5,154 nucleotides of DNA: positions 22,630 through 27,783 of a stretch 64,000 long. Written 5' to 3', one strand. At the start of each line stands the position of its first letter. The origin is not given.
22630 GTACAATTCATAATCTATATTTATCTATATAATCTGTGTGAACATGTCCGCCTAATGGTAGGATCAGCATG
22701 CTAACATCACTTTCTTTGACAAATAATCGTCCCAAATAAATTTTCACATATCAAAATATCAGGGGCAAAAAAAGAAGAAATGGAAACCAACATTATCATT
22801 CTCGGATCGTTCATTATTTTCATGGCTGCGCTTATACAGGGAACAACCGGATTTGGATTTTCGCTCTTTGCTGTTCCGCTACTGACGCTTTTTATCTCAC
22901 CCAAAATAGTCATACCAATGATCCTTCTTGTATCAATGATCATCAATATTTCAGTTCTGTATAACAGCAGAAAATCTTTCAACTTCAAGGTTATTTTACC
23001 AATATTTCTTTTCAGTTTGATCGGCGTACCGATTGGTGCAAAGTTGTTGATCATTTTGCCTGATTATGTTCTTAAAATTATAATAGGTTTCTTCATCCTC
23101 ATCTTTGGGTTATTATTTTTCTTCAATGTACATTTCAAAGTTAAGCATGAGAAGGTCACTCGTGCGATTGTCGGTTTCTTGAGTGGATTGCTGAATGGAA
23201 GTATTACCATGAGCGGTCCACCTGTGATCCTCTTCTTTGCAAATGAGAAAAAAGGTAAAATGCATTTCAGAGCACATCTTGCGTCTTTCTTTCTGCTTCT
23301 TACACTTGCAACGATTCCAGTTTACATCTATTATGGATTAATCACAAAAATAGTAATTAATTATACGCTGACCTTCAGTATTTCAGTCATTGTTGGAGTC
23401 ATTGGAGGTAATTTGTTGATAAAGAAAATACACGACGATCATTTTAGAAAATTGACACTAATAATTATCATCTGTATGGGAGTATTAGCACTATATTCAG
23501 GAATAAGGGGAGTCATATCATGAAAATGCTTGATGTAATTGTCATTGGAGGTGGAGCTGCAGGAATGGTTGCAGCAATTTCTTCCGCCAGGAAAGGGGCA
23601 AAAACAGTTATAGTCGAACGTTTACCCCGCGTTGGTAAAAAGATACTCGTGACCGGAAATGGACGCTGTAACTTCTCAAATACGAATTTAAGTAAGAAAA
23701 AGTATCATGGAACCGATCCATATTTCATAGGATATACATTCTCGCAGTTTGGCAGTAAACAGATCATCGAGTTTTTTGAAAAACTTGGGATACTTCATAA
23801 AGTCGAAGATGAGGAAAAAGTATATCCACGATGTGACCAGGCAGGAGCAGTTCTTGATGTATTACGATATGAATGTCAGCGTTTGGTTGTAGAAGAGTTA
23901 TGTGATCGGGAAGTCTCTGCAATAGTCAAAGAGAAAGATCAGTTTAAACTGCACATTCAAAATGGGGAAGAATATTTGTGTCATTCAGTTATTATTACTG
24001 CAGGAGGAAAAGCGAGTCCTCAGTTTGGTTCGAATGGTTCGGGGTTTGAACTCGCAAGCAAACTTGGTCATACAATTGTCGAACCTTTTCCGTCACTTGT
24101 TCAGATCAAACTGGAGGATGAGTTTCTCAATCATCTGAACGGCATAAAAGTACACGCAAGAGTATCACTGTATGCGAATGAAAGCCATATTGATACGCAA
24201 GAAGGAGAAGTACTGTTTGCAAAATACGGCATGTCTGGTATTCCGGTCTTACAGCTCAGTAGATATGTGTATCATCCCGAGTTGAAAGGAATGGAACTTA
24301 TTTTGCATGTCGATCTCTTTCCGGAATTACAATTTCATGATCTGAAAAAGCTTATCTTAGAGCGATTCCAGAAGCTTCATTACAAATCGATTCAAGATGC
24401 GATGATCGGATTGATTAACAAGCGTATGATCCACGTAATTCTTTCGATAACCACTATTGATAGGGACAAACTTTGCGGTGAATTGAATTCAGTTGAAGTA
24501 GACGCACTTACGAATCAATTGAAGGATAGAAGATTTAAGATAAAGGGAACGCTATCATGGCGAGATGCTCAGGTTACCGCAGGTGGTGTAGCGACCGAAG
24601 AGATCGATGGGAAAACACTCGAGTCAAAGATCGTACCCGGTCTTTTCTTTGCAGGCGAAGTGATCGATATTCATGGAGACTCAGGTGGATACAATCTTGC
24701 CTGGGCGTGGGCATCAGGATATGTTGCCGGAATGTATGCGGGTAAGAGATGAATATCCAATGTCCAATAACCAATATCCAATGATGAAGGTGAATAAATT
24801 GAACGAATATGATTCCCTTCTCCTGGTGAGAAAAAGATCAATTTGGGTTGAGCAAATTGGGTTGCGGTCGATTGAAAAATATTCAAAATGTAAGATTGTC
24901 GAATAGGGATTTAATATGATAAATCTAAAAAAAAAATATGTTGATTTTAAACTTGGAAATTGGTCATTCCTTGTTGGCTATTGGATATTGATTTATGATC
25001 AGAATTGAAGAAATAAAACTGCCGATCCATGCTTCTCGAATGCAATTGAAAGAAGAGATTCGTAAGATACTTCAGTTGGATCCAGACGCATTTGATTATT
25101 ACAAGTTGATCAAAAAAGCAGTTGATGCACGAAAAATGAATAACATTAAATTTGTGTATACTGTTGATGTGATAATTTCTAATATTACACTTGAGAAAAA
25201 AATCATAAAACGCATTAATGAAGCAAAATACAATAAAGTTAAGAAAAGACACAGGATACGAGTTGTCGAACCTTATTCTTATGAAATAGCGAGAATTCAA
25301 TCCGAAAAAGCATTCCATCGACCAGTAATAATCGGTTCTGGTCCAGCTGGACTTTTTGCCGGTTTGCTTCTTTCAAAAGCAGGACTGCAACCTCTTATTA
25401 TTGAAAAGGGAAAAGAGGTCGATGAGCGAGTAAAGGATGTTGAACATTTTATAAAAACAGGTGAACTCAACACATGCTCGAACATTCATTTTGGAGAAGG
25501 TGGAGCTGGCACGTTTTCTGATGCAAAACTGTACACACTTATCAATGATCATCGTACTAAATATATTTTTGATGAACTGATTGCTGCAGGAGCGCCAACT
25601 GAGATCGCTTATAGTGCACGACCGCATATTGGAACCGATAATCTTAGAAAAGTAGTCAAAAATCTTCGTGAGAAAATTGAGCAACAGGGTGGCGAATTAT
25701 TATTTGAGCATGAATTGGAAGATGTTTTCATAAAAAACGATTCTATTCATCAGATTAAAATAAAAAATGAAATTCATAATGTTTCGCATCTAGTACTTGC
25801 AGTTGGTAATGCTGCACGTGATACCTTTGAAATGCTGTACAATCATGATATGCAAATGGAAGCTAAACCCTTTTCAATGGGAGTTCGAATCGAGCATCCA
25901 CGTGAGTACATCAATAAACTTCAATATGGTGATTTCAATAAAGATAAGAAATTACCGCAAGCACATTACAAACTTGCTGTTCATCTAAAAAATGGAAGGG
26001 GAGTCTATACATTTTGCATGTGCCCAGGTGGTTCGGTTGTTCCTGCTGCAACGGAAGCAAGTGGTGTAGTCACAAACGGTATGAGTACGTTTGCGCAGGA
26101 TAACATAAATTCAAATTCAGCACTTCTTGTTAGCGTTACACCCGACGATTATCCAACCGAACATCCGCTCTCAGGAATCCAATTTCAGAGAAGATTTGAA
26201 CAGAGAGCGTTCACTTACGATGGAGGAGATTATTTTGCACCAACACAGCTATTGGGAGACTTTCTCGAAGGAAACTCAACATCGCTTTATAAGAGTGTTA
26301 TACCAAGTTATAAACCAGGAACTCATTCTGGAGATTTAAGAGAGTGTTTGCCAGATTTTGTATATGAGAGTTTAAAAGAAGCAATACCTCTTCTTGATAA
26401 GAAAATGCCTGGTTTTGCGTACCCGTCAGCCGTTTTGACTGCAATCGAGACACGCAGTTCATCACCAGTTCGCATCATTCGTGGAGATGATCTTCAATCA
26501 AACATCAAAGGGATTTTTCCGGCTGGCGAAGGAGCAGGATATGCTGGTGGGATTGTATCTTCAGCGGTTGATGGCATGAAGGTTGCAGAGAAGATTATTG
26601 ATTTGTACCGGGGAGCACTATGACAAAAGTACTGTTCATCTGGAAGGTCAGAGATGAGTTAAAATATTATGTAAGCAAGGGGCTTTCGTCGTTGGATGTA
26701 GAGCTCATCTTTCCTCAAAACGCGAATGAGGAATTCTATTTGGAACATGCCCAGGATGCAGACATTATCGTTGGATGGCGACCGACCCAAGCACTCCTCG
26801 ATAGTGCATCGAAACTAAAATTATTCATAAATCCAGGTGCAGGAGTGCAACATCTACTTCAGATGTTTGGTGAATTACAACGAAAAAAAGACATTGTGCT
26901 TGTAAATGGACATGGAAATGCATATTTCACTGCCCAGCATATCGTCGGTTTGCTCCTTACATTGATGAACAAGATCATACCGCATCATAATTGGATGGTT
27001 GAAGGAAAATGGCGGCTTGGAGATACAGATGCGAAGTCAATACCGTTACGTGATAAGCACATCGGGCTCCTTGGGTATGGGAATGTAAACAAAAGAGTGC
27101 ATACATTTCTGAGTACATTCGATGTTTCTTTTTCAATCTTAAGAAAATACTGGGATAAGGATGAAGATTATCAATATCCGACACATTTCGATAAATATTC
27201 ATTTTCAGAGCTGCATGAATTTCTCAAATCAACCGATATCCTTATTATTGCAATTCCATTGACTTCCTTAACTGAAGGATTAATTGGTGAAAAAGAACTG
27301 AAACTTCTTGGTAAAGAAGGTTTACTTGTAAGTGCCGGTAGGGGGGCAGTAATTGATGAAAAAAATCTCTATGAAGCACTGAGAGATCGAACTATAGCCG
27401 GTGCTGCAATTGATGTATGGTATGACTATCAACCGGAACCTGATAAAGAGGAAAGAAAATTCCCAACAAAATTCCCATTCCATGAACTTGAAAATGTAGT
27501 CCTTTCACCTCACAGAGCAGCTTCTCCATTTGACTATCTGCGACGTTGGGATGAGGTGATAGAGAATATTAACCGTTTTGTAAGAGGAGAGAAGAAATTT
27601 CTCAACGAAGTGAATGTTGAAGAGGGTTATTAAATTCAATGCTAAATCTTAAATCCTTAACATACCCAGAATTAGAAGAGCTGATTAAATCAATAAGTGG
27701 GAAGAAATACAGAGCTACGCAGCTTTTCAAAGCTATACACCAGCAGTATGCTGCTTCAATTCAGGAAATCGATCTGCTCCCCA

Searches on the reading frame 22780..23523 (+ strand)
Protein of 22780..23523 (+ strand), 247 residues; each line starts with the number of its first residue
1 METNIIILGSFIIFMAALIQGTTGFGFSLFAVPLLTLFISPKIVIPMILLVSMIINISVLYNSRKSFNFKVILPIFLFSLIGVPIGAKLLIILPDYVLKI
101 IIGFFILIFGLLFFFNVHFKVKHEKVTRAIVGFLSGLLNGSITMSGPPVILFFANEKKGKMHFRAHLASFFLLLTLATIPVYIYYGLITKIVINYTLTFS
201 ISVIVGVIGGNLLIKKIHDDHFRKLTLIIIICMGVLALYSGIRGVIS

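Call 11: search_protein_families(library=ncbifam, proteins=[window:22780-23523:+], max_evalue=0.00001)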
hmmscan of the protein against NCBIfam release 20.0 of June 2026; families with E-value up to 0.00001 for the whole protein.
window:22780-23523:+ (247 aa): 0 families

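Call 28: search_protein_families(library=pfam, proteins=[window:22780-23523:+], max_evalue=0.01)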
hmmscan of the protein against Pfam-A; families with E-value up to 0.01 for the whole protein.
window:22780-23523:+ (247 aa): 1 family
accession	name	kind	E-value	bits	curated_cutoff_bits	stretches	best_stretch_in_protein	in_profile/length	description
PF01925.25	TauE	-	7.5e-32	111.3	32.6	1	11-235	3-235/237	Sulfite exporter TauE/SafE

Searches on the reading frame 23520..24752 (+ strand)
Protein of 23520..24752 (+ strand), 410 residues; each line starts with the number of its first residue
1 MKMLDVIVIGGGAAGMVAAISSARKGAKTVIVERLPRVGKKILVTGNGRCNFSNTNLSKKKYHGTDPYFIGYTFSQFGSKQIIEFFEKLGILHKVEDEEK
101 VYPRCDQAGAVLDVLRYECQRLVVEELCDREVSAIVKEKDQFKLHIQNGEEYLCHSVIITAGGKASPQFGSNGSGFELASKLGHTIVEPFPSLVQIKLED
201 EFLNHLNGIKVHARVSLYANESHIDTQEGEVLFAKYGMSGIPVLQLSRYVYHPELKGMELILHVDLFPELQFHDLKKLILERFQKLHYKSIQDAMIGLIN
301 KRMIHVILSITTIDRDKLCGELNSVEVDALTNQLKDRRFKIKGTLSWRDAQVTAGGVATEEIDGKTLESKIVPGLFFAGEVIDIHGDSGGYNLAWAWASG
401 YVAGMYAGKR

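Call 11: search_protein_families(library=ncbifam, proteins=[window:23520-24752:+], max_evalue=0.00001)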
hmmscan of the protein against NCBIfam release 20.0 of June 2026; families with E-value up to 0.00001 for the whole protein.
window:23520-24752:+ (410 aa): 20 families
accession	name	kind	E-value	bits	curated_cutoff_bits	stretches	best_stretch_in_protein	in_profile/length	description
TIGR00275.1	TIGR00275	subfamily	2e-129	432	183.8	1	6-405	1-401/401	aminoacetone oxidase family FAD-binding enzyme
TIGR03862.1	flavo_PP4765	subfamily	7.3e-24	84.3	242.65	1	30-405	5-369/376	TIGR03862 family flavoprotein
TIGR01292.1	TRX_reduct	equivalog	4.2e-10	38.9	343.45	0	5-40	2-37/300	thioredoxin-disulfide reductase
TIGR03140.1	AhpF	equivalog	1.3e-08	33.9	502.9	1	3-34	212-243/515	alkyl hydroperoxide reductase subunit F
NF005882.1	PRK07843.1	equivalog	8.5e-08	31.1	788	1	4-48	2-46/547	3-oxosteroid 1-dehydrogenase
TIGR01350.1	lipoamide_DH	equivalog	9e-08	31.2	408.8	1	4-39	2-36/461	dihydrolipoyl dehydrogenase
NF005064.0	PRK06481.1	equivalog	1.1e-07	31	542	1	4-60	62-117/506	flavocytochrome c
NF006130.0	PRK08274.1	equivalog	1.1e-07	31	369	1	2-50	4-54/467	FAD-dependent tricarballylate dehydrogenase TcuA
TIGR00136.1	mnmG_gidA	equivalog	1.8e-07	29.9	524.85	0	5-39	2-37/616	tRNA uridine-5-carboxymethylaminomethyl(34) synthesis enzyme MnmG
NF009477.0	PRK12843.1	equivalog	2.3e-07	29.7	758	1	4-40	17-53/578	FAD-dependent oxidoreductase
TIGR01813.1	flavo_cyto_c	subfamily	6.3e-07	28.5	285.45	1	5-61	1-57/444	flavocytochrome c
NF003585.0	PRK05249.1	equivalog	8.2e-07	28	465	0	4-46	7-49/464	Si-specific NAD(P)(+) transhydrogenase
NF005691.0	PRK07494.1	equivalog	9.9e-07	27.6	459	1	2-37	7-42/404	UbiH/UbiF family hydroxylase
NF009478.0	PRK12844.1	equivalog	1.6e-06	26.7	789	1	3-42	8-47/559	3-ketosteroid-delta-1-dehydrogenase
TIGR03197.1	MnmC_Cterm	equivalog_domain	2.4e-06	26.9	174.2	0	5-39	1-35/400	FAD-dependent 5-carboxymethylaminomethyl-2-thiouridine(34) oxidoreductase MnmC1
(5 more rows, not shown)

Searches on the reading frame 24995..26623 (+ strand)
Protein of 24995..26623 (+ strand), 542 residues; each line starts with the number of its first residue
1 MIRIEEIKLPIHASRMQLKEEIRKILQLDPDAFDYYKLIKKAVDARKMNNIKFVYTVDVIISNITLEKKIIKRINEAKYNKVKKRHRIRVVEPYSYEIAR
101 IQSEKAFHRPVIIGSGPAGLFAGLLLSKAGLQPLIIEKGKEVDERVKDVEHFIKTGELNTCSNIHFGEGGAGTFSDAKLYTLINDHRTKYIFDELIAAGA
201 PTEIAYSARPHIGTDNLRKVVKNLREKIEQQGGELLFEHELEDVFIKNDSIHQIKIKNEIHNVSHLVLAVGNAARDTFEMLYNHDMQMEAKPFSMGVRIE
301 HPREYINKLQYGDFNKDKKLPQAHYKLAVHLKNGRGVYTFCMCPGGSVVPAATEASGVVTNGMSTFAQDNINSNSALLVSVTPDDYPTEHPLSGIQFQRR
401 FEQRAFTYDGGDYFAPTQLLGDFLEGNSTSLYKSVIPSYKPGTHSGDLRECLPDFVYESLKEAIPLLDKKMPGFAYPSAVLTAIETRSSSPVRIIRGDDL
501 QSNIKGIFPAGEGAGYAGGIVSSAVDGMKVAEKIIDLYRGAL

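Call 8: search_protein_families(library=ncbifam, proteins=[window:24995-26623:+], max_evalue=0.001)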
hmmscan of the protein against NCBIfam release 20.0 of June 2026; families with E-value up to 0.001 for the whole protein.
window:24995-26623:+ (542 aa): 16 families
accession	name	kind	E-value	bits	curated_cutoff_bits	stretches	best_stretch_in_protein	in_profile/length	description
TIGR00275.1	TIGR00275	subfamily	3.7e-09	35.9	183.8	1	111-274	2-161/401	aminoacetone oxidase family FAD-binding enzyme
TIGR01292.1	TRX_reduct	equivalog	6.5e-07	28.4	343.45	1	111-141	4-34/300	thioredoxin-disulfide reductase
NF004835.0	PRK06185.1-4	equivalog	2e-05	23.5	601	1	107-141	10-44/411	FAD-dependent oxidoreductase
NF005560.0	PRK07233.1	equivalog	2.2e-05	23.5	252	0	111-141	4-34/435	hypothetical protein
NF006091.0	PRK08243.1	subfamily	3.4e-05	22.8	351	1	111-239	6-124/393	4-hydroxybenzoate 3-monooxygenase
TIGR03143.1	AhpF_homolog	hypoth_equivalog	3.8e-05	22.5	687.65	1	111-140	8-37/555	putative alkyl hydroperoxide reductase F subunit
NF004834.1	PRK06185.1-3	subfamily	4e-05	22.6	500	1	106-139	6-39/420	FAD-dependent oxidoreductase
TIGR04018.1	Bthiol_YpdA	hypoth_equivalog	8.4e-05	21.5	339.9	1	111-142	3-34/316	YpdA family putative bacillithiol disulfide reductase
TIGR03467.1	HpnE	equivalog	9.6e-05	21.9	283.05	0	111-148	2-39/430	hydroxysqualene dehydroxylase HpnE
NF005546.0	PRK07208.1-2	equivalog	0.0001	21.1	418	0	109-142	6-40/527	hypothetical protein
TIGR03315.1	Se_ygfK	equivalog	0.0001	19.9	835.3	1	81-148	511-578/1012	putative selenate reductase subunit YgfK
NF004833.1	PRK06185.1-1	subfamily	0.00017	20.5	488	1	111-140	6-35/403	FAD-dependent oxidoreductase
TIGR02032.1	GG-red-SF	subfamily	0.0003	20.6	158.8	0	111-143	4-36/297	geranylgeranyl reductase family protein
NF001933.0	PRK00711.1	subfamily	0.00045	19.3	383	0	214-300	197-283/429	D-amino acid dehydrogenase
NF005547.0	PRK07208.1-3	equivalog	0.00071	18.4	380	0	108-142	5-39/465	hypothetical protein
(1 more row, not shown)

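Call 9: search_protein_families(library=pfam, proteins=[window:24995-26623:+], max_evalue=0.001)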
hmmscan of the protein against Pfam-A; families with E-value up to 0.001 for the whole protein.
window:24995-26623:+ (542 aa): 7 families
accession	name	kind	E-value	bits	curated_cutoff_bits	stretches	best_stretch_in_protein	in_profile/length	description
PF21688.3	FAD-depend_C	-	8.6e-76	255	27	1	292-488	1-197/197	FAD-dependent protein, C-terminal domain-like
PF03486.20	HI0933_like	-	8.8e-11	42.2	50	1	111-274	4-166/244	HI0933-like protein Rossmann domain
PF01266.30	DAO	-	1.6e-06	28.3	27.9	0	216-289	147-220/353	FAD dependent oxidoreductase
PF01494.25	FAD_binding_3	-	1.2e-05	25.1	22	1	111-140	5-34/349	FAD binding domain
PF13738.12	Pyr_redox_3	-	1.7e-05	24.7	30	1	111-142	1-33/305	Pyridine nucleotide-disulphide oxidoreductase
PF00890.30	FAD_binding_2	-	0.00013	21.8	20.4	0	111-141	3-33/414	FAD binding domain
PF13450.12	NAD_binding_8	-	0.00015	22.4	21.9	1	112-142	1-31/68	NAD(P)-binding Rossmann-like domain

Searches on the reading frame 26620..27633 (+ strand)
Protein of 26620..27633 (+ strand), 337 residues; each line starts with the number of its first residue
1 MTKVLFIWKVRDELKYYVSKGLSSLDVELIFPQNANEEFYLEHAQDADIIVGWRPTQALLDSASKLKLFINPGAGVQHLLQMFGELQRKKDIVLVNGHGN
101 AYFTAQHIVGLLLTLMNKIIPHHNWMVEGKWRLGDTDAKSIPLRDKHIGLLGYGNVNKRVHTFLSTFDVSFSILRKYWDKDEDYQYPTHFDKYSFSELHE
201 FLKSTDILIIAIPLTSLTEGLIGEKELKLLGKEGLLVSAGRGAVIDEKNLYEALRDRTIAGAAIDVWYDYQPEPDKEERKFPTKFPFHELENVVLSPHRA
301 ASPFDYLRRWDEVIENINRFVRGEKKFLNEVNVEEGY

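Call 8: search_protein_families(library=ncbifam, proteins=[window:26620-27633:+], max_evalue=0.001)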
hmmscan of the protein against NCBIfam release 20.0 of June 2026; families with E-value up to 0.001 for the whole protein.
window:26620-27633:+ (337 aa): 21 families
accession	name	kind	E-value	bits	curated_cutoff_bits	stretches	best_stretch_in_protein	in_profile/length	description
NF005750.0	PRK07574.1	equivalog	3.4e-32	111.9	329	1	37-315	81-350/386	NAD-dependent formate dehydrogenase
NF009714.1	PRK13243.1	equivalog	6.1e-30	104.7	455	1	33-325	32-317/332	glyoxylate reductase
NF041369.1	Dhydh_Halo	equivalog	1.7e-28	99.8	400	1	87-331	74-304/305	D-2-hydroxyacid dehydrogenase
TIGR01327.1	PGDH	equivalog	2.5e-28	99.2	454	1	27-323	21-303/525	phosphoglycerate dehydrogenase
NF008759.0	PRK11790.1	equivalog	1.4e-27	96.5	404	1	98-302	107-297/410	phosphoglycerate dehydrogenase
NF006263.0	PRK08410.1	equivalog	6.5e-27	94.7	389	1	34-325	30-311/311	D-2-hydroxyacid dehydrogenase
NF005069.0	PRK06487.1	equivalog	7.6e-27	94.2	448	1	41-324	43-314/320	2-hydroxyacid dehydrogenase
NF005027.0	PRK06436.1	equivalog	1.5e-21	76.9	261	1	65-326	49-285/303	2-hydroxyacid dehydrogenase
NF005387.0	PRK06932.1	equivalog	6e-21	74.7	492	1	36-324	34-313/314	2-hydroxyacid dehydrogenase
NF011938.0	PRK15409.1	equivalog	1.2e-18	67.2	492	1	56-301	57-288/324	glyoxylate/hydroxypyruvate reductase GhrB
NF000492.1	vanH_gen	exception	6.3e-17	61.6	540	1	115-300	113-289/312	D-lactate dehydrogenase VanH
NF001309.0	PRK00257.1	equivalog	2.1e-14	53.3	434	1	139-269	110-236/379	4-phosphoerythronate dehydrogenase PdxB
NF012013.0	PRK15469.1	equivalog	8.6e-14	51.3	403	1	32-337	24-312/312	glyoxylate/hydroxypyruvate reductase GhrA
NF000004.1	vanH-D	exception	3e-13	49.6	550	1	137-269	139-260/323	D-lactate dehydrogenase VanH-D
NF006374.0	PRK08605.1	subfamily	1.3e-09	37.5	356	1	138-300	139-300/332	D-lactate dehydrogenase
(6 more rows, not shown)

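Call 9: search_protein_families(library=pfam, proteins=[window:26620-27633:+], max_evalue=0.001)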
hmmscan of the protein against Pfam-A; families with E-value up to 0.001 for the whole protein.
window:26620-27633:+ (337 aa): 1 family
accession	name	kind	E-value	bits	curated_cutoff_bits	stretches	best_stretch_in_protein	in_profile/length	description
PF02826.25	2-Hacid_dh_C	-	3.1e-37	128.1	25.1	1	109-300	1-178/178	D-isomer specific 2-hydroxyacid dehydrogenase, NAD binding domain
